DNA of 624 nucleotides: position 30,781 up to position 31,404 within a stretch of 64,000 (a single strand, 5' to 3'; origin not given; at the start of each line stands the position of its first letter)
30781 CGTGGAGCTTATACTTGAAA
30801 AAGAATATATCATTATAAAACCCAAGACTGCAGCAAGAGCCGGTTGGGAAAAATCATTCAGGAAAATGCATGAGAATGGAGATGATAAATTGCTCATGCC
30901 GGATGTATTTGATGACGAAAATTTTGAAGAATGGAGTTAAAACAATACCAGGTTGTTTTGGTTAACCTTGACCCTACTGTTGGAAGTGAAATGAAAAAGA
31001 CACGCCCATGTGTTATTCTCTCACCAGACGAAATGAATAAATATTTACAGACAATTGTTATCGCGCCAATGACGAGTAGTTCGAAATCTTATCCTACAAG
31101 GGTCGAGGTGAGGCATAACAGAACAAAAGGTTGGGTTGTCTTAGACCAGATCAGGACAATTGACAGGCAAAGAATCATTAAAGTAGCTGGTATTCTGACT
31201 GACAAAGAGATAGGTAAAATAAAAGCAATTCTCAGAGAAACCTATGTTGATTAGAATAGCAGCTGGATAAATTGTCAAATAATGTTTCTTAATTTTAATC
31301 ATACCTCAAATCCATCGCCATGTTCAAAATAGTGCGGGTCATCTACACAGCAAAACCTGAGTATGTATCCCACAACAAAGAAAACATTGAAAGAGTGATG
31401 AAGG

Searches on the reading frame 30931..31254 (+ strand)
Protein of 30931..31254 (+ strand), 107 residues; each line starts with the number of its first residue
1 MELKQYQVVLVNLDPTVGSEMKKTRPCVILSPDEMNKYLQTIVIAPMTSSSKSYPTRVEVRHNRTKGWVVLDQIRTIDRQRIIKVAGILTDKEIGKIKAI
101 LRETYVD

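Call 107: search_protein_families(library=pfam, proteins=[window:30931-31254:+], max_evalue=0.001)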
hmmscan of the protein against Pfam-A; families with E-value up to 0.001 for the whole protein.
window:30931-31254:+ (107 aa): 1 family
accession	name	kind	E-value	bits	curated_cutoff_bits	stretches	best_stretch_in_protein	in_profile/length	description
PF02452.23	PemK_toxin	-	1.3e-30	106.3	23.1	1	4-103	1-107/109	PemK-like, MazF-like toxin of type II toxin-antitoxin system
